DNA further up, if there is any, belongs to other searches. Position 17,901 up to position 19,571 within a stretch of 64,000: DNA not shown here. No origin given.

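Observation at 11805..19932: Candidate undescribed branched-chain acyl-CoA pathway: MeaB + ICM-type mutase + methyltransferase + carboxyltransferase + split AtuA + small membrane protein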

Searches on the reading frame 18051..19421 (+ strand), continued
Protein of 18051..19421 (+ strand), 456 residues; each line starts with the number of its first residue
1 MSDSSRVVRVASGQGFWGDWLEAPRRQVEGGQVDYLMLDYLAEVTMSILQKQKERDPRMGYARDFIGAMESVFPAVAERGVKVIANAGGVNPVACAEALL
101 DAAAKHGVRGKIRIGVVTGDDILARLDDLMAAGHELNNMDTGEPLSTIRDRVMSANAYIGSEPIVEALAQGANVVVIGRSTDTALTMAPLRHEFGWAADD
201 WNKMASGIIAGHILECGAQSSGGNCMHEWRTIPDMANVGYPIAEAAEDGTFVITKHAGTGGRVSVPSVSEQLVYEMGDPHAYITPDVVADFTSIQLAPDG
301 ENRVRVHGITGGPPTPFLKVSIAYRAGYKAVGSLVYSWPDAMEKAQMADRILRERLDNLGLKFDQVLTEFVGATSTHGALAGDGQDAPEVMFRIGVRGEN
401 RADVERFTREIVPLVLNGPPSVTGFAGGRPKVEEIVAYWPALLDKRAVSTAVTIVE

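Call 30: search_protein_families(library=pfam, proteins=[L071:3723-4988:+, L071:7088-9979:+, L071:11555-12490:+, L071:12487-13422:+, L071:38-1042:+])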
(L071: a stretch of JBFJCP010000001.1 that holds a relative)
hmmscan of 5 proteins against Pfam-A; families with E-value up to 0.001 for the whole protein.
L071:3723-4988:+ (421 aa): 6 families
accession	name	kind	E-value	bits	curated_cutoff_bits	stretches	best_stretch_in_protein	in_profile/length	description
PF18854.6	baeRF_family10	-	2e-14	54.5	27.1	1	149-302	1-143/143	Bacterial archaeo-eukaryotic release factor family 10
PF18856.6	baeRF_family12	-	6.2e-09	37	27.7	1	167-297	5-138/138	Bacterial archaeo-eukaryotic release factor family 12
PF18844.6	baeRF_family2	-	3.9e-07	30.7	26.9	1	165-321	3-148/149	Bacterial archaeo-eukaryotic release factor family 2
PF18846.6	baeRF_family5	-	5e-06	27.1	27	1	216-297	53-130/132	Bacterial archaeo-eukaryotic release factor family 5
PF10116.14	Host_attach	-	1.6e-05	25.9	26.7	1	170-295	6-136/138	Protein required for attachment to host cells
PF18845.6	baeRF_family3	-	4.1e-05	24.5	31.5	1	171-336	9-164/168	Bacterial archaeo-eukaryotic release factor family 3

L071:7088-9979:+ (963 aa): 1 family
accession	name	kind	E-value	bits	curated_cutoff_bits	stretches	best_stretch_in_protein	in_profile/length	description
PF00082.27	Peptidase_S8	-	7.7e-36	124.3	21.8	1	90-500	1-281/288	Subtilase family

L071:11555-12490:+ (311 aa): 2 families
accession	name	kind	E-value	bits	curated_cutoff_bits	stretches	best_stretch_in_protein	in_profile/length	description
PF00378.25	ECH_1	-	9e-47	159.9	27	1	69-308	3-240/251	Enoyl-CoA hydratase/isomerase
PF16113.10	ECH_2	-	4.4e-31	109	27.2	1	74-262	3-191/335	Enoyl-CoA hydratase/isomerase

L071:12487-13422:+ (311 aa): 2 families
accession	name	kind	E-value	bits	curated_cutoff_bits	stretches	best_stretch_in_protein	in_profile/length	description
PF12706.13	Lactamase_B_2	-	5.2e-25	88.7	27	1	67-279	3-199/200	Beta-lactamase superfamily domain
PF00753.33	Lactamase_B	-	8.6e-11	42.6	22.7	1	57-273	8-190/196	Metallo-beta-lactamase superfamily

L071:38-1042:+ (334 aa): 2 families
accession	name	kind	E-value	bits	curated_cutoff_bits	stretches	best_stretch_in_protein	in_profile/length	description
PF01769.21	MgtE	-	2.4e-31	109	27.6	1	202-325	1-125/125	Divalent cation transporter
PF00571.33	CBS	-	7.8e-17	61.8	24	1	82-136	1-55/57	CBS domain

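Call 32: search_protein_families(library=pfam, proteins=[L039:8642-9748:+, L039:11353-11955:+, L039:12467-13393:+, L039:13399-14163:+, L039:14160-14522:+, L039:14246-14857:-, L039:17927-18976:-, L039:19078-21306:-, L039:4717-6408:-, L039:2183-4027:+])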
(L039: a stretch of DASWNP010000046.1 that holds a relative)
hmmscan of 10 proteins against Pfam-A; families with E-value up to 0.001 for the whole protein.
L039:8642-9748:+ (368 aa): 0 families

L039:11353-11955:+ (200 aa): 1 family
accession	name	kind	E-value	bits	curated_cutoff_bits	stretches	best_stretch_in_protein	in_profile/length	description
PF00293.34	NUDIX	-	1.7e-18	67.4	21.1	1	55-165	6-119/134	NUDIX domain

L039:12467-13393:+ (308 aa): 3 families
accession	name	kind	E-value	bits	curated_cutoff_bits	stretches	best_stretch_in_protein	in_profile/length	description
PF00561.26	Abhydrolase_1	-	6.4e-30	105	25.8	1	33-292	2-244/245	alpha/beta hydrolase fold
PF12697.13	Abhydrolase_6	-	1.6e-20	75.1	26.3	1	34-298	1-216/217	Alpha/beta hydrolase family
PF12146.15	Hydrolase_4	-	2e-11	44.1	27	1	32-150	5-124/239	Serine aminopeptidase, S33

L039:13399-14163:+ (254 aa): 2 families
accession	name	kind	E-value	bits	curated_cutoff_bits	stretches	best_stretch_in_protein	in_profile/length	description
PF00378.25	ECH_1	-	1.1e-53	182.6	27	1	12-254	3-243/251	Enoyl-CoA hydratase/isomerase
PF16113.10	ECH_2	-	1.8e-29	103.8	27.2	1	16-192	2-179/335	Enoyl-CoA hydratase/isomerase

L039:14160-14522:+ (120 aa): 0 families

L039:14246-14857:- (203 aa): 2 families
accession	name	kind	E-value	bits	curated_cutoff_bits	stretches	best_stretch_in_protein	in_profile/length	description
PF00378.25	ECH_1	-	1.3e-46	159.5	27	1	16-190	1-175/251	Enoyl-CoA hydratase/isomerase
PF16113.10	ECH_2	-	3.4e-27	96.3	27.2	1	22-191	2-174/335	Enoyl-CoA hydratase/isomerase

L039:17927-18976:- (349 aa): 4 families
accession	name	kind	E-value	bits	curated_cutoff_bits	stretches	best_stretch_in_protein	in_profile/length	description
PF00132.30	Hexapep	-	6.9e-28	95.6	27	3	127-161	1-35/36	Bacterial transferase hexapeptide (six repeats)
PF04613.19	LpxD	-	3.1e-18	65.8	30.8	1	22-89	1-70/70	UDP-3-O-[3-hydroxymyristoyl] glucosamine N-acyltransferase, LpxD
PF25084.1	LbH_EIF2B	-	2.7e-11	43.8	54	1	100-180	18-101/105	EIF2B subunit epsilon LbH domain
PF25087.1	GMPPB_C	-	8.1e-05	22.7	39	0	104-181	5-80/110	GMPPB C-terminal domain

L039:19078-21306:- (742 aa): 6 families
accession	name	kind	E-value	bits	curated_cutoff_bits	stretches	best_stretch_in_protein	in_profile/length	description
PF18074.6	PriA_C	-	1.5e-19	71.1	26.9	1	642-737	1-92/95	Primosomal protein N C-terminal domain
PF00270.35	DEAD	-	8.4e-17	61.8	26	1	206-368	3-162/167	DEAD/DEAH box helicase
PF04851.21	ResIII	-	2.7e-14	53.9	22.5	1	201-366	2-163/164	Type III restriction enzyme, res subunit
PF00271.37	Helicase_C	-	1.3e-11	45.1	23.5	1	499-597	23-108/110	Helicase conserved C-terminal domain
PF18319.7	Zn_ribbon_PriA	-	2.7e-09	37.2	26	1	455-479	1-25/27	PriA DNA helicase Cys-rich region (CRR) domain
PF17764.6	PriA_3primeBD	-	6.7e-05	23.1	22.7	1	2-28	70-96/96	3'DNA-binding domain (3'BD)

L039:4717-6408:- (563 aa): 2 families
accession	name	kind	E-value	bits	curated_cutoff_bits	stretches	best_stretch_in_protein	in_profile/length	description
PF01464.25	SLT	-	1e-19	70.6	21.3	1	395-502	5-111/117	Transglycosylase SLT domain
PF00497.25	SBP_bac_3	-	1.9e-15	57.2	26.4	1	124-364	13-130/132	Bacterial extracellular solute-binding proteins, family 3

L039:2183-4027:+ (614 aa): 1 family
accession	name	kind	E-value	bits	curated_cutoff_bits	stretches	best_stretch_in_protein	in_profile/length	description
PF20573.4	DUF6782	-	2e-05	24.4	27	1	305-378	68-137/241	Putative metallopeptidase family (DUF6782)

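Call 38: search_protein_families(library=pfam, proteins=[L051:5112-6461:+, L051:3641-4423:+, L051:4547-5035:-, L054:7631-8488:+, L041:599-2725:+, L043:9127-9813:+, L044:3694-5262:-, L035:6767-7288:-, L035:9520-9924:+, L055:8612-9307:+], max_evalue=0.001)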
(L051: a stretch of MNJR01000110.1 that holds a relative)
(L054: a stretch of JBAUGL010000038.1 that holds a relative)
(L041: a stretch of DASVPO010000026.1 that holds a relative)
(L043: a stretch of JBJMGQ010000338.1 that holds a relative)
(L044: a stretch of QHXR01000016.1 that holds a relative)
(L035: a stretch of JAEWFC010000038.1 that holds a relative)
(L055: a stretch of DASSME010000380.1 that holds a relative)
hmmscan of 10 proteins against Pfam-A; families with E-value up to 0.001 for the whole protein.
L051:5112-6461:+ (449 aa): 1 family
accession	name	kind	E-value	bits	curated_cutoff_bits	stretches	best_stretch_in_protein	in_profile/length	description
PF20573.4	DUF6782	-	0.00012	21.8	27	1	140-210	66-132/241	Putative metallopeptidase family (DUF6782)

L051:3641-4423:+ (260 aa): 2 families
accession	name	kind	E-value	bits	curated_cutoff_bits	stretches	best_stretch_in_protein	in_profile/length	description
PF13277.11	YmdB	-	6.6e-103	343.8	27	1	4-254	1-253/253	YmdB-like protein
PF00149.33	Metallophos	-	4e-08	34.3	21.5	1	1-178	1-190/191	Calcineurin-like phosphoesterase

L051:4547-5035:- (162 aa): 2 families
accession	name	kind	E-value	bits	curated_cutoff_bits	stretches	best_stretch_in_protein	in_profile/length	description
PF13279.12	4HBT_2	-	3.2e-17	63.5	25.5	1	21-136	1-116/122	Thioesterase-like superfamily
PF03061.28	4HBT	-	5.6e-15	55.9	20.6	1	29-113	1-77/79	Thioesterase superfamily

L054:7631-8488:+ (285 aa): 1 family
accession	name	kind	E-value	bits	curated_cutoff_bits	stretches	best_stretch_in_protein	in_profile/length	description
PF04116.19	FA_hydroxylase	-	9.8e-30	104.1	31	1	80-214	1-132/132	Fatty acid hydroxylase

L041:599-2725:+ (708 aa): 4 families
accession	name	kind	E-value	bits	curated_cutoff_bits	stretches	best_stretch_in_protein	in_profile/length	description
PF03483.22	B3_4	-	1.3e-72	243.5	29.3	1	114-286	2-174/174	B3/4 domain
PF17759.6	tRNA_synthFbeta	-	1.6e-51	175.2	22.4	1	379-598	3-214/214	Phenylalanyl tRNA synthetase beta chain CLM domain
PF03147.19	FDX-ACB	-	3.9e-25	88.5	31.1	1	616-708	2-94/94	Ferredoxin-fold anticodon binding domain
PF03484.21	B5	-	2.2e-24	85.8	28.6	1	308-374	3-67/67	tRNA synthetase B5 domain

L043:9127-9813:+ (228 aa): 0 families

L044:3694-5262:- (522 aa): 2 families
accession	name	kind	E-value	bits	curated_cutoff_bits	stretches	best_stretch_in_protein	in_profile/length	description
PF00171.27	Aldedh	-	3.2e-148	494.5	23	1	55-518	7-461/461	Aldehyde dehydrogenase family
PF05893.19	LuxC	-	0.0007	19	21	0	172-381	82-291/401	Acyl-CoA reductase (LuxC)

L035:6767-7288:- (173 aa): 1 family
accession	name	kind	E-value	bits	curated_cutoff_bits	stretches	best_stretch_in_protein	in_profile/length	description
PF01327.26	Pep_deformylase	-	3.3e-48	163.7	22.8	1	4-156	2-155/156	Polypeptide deformylase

L035:9520-9924:+ (134 aa): 0 families

L055:8612-9307:+ (231 aa): 1 family
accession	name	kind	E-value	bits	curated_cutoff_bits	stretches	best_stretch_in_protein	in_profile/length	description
PF05685.18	Uma2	-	1.1e-33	116.6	27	1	52-220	2-171/172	Putative restriction endonuclease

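Call 45: search_protein_families(library=ncbifam, proteins=[L008:11669-12487:+, L039:13399-14163:+, L039:14246-14857:-, L071:11555-12490:+], max_evalue=1e-10)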
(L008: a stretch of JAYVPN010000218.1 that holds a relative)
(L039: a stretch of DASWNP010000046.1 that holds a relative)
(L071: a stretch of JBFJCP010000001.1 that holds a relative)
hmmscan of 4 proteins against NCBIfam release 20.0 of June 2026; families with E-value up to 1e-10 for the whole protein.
L008:11669-12487:+ (272 aa): 68 families (the best 25 are shown)
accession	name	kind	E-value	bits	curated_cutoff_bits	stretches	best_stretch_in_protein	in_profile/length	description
NF005675.0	PRK07468.1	equivalog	1.4e-45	156.1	350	1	30-262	14-246/262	crotonase/enoyl-CoA hydratase family protein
NF006008.0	PRK08139.1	equivalog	1.6e-43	149.1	313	1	22-242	12-230/266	enoyl-CoA hydratase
NF051848.1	EnCoAHydtEchA19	equivalog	9.8e-41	140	400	1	24-259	3-239/258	enoyl-CoA hydratase EchA19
NF042430.2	EnCoAhydt_DpgD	equivalog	7e-38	130.5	400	1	28-248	4-228/258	enoyl-CoA-hydratase DpgD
NF004517.0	PRK05862.1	equivalog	1e-37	130.1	396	1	23-230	6-209/257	enoyl-CoA hydratase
NF046063.1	oxepin_alt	equivalog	5.9e-36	124.2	300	1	24-235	3-215/254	oxepin-CoA hydrolase, alternative type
NF004840.0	PRK06190.1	equivalog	9.7e-35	120.4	253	1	24-248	7-229/260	enoyl-CoA hydratase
NF006107.0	PRK08258.1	equivalog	1.3e-34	119.8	330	1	19-268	15-267/277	enoyl-CoA hydratase family protein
NF005879.0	PRK07827.1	equivalog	4e-34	118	283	1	21-232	7-216/261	enoyl-CoA hydratase family protein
NF006699.0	PRK09245.1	subfamily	5e-34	117.8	354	1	22-264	4-252/266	crotonase/enoyl-CoA hydratase family protein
NF006108.0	PRK08259.1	equivalog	5.1e-34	117.9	273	1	22-254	4-232/256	crotonase/enoyl-CoA hydratase family protein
NF005073.0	PRK06495.1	subfamily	2.8e-33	115.3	296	1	20-263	3-242/257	enoyl-CoA hydratase/isomerase family protein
NF006007.0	PRK08138.1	subfamily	3.1e-33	115.3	355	1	30-226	17-209/261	enoyl-CoA hydratase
NF004475.0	PRK05809.1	subfamily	4e-33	115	394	1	25-230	8-212/260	short-chain-enoyl-CoA hydratase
NF004795.0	PRK06143.1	subfamily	4.5e-33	114.9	283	1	29-261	17-247/260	enoyl-CoA hydratase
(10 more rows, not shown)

L039:13399-14163:+ (254 aa): 70 families (the best 25 are shown)
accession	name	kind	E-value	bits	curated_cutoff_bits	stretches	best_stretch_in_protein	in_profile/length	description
NF006008.0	PRK08139.1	equivalog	1.5e-54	185.4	313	1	3-254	9-258/266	enoyl-CoA hydratase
NF051848.1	EnCoAHydtEchA19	equivalog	2.8e-54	184.4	400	1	12-254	7-250/258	enoyl-CoA hydratase EchA19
NF004517.0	PRK05862.1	equivalog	6.6e-50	170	396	1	5-254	4-249/257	enoyl-CoA hydratase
NF005879.0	PRK07827.1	equivalog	1.2e-49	168.9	283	1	8-254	10-254/261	enoyl-CoA hydratase family protein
NF005675.0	PRK07468.1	equivalog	1.7e-49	168.9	350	1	14-254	14-254/262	crotonase/enoyl-CoA hydratase family protein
NF046063.1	oxepin_alt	equivalog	1.2e-47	162.5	300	1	10-254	5-250/254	oxepin-CoA hydrolase, alternative type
NF005864.0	PRK07799.1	equivalog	3.5e-45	154.2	316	1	3-254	6-258/266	crotonase/enoyl-CoA hydratase family protein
NF004840.0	PRK06190.1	equivalog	3.6e-45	154.6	253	1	7-236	6-233/260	enoyl-CoA hydratase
NF007239.0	PRK09674.1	equivalog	7.2e-45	153.5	371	1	7-254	6-249/257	2,3-dehydroadipyl-CoA hydratase PaaF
NF006007.0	PRK08138.1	subfamily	8.7e-45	153.1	355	1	12-254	15-253/261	enoyl-CoA hydratase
NF004475.0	PRK05809.1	subfamily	6.7e-43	147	394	1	7-254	6-252/260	short-chain-enoyl-CoA hydratase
NF006699.0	PRK09245.1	subfamily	6.9e-43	146.8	354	1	5-254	3-258/266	crotonase/enoyl-CoA hydratase family protein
TIGR02280.1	PaaB1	equivalog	7.6e-43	146.9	345.15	1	8-254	2-248/256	2-(1,2-epoxy-1,2-dihydrophenyl)acetyl-CoA isomerase PaaG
NF006128.0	PRK08272.1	subfamily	9e-43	146.6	257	2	91-242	123-273/308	crotonase/enoyl-CoA hydratase family protein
NF005498.0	PRK07112.1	equivalog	3.3e-42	144.7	250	1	10-253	12-249/258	enoyl-CoA hydratase/isomerase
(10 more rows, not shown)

L039:14246-14857:- (203 aa): 66 families (the best 25 are shown)
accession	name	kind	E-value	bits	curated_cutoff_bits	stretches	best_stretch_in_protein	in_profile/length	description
NF004475.0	PRK05809.1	subfamily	3.4e-51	174.2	394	1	12-202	5-198/260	short-chain-enoyl-CoA hydratase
NF006007.0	PRK08138.1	subfamily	2.4e-48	164.8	355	1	14-202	10-199/261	enoyl-CoA hydratase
NF005803.0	PRK07658.1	equivalog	4.8e-48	163.8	313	1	14-202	5-195/257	enoyl-CoA hydratase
NF004781.0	PRK06127.1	subfamily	5.7e-46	157.3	291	1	7-192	7-195/269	enoyl-CoA hydratase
NF005802.0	PRK07657.1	equivalog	9.6e-45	153.1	363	1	17-201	10-197/260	enoyl-CoA hydratase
NF004840.0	PRK06190.1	equivalog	1.6e-43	149.2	253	1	12-202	5-197/260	enoyl-CoA hydratase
NF004517.0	PRK05862.1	equivalog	1.6e-43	149.1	396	1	11-200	4-193/257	enoyl-CoA hydratase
NF006699.0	PRK09245.1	subfamily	9.9e-43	146.3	354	1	12-201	4-203/266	crotonase/enoyl-CoA hydratase family protein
NF051848.1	EnCoAHydtEchA19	equivalog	1.1e-42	146.4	400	1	13-202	2-196/258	enoyl-CoA hydratase EchA19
NF004634.0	PRK05980.1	equivalog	3.6e-41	141.3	375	1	12-202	4-201/263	crotonase/enoyl-CoA hydratase family protein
NF007239.0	PRK09674.1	equivalog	7.6e-40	137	371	1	11-200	4-193/257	2,3-dehydroadipyl-CoA hydratase PaaF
NF006013.0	PRK08150.1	subfamily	2.3e-39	135.3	232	1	11-202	6-197/259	crotonase/enoyl-CoA hydratase family protein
NF006566.0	PRK09076.1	subfamily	1e-38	133.4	286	1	12-201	6-197/260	enoyl-CoA hydratase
NF004796.0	PRK06144.1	subfamily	1.4e-37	129.6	272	1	7-192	4-192/262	enoyl-CoA hydratase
NF006108.0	PRK08259.1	equivalog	1e-36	126.8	273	1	12-203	4-195/256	crotonase/enoyl-CoA hydratase family protein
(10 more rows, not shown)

L071:11555-12490:+ (311 aa): 71 families (the best 25 are shown)
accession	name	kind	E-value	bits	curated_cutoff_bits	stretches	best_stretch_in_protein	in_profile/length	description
NF051848.1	EnCoAHydtEchA19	equivalog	3.1e-50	171.1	400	1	66-309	4-248/258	enoyl-CoA hydratase EchA19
NF006008.0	PRK08139.1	equivalog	1.6e-48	165.5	313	1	60-310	9-257/266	enoyl-CoA hydratase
NF005675.0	PRK07468.1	equivalog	3.2e-45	154.9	350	1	70-309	13-252/262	crotonase/enoyl-CoA hydratase family protein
NF004227.0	PRK05674.1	equivalog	3.9e-43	148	426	1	70-288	14-232/271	gamma-carboxygeranoyl-CoA hydratase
NF004840.0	PRK06190.1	equivalog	5.3e-42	144.2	253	1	62-293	4-233/260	enoyl-CoA hydratase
TIGR02280.1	PaaB1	equivalog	6.6e-41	140.5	345.15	1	66-310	3-247/256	2-(1,2-epoxy-1,2-dihydrophenyl)acetyl-CoA isomerase PaaG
NF006128.0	PRK08272.1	subfamily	3.3e-40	138.2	257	2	145-300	120-274/308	crotonase/enoyl-CoA hydratase family protein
NF004857.0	PRK06210.1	equivalog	4.6e-40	137.8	341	1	59-311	5-267/275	enoyl-CoA hydratase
NF005879.0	PRK07827.1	equivalog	1.2e-39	136.1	283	1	62-311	7-254/261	enoyl-CoA hydratase family protein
NF046063.1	oxepin_alt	equivalog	1.6e-39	135.9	300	1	67-310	5-249/254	oxepin-CoA hydrolase, alternative type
NF005864.0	PRK07799.1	equivalog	1.6e-39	135.7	316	1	61-290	7-237/266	crotonase/enoyl-CoA hydratase family protein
NF004517.0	PRK05862.1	equivalog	2.5e-39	135.3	396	1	59-275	1-213/257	enoyl-CoA hydratase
NF006140.0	PRK08290.1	subfamily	5.2e-39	134.2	280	1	58-275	4-239/292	enoyl-CoA hydratase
NF006007.0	PRK08138.1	subfamily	2.8e-38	131.8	355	1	68-310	14-252/261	enoyl-CoA hydratase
NF006109.0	PRK08260.1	subfamily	3.3e-38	131.6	320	1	60-310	2-269/296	enoyl-CoA hydratase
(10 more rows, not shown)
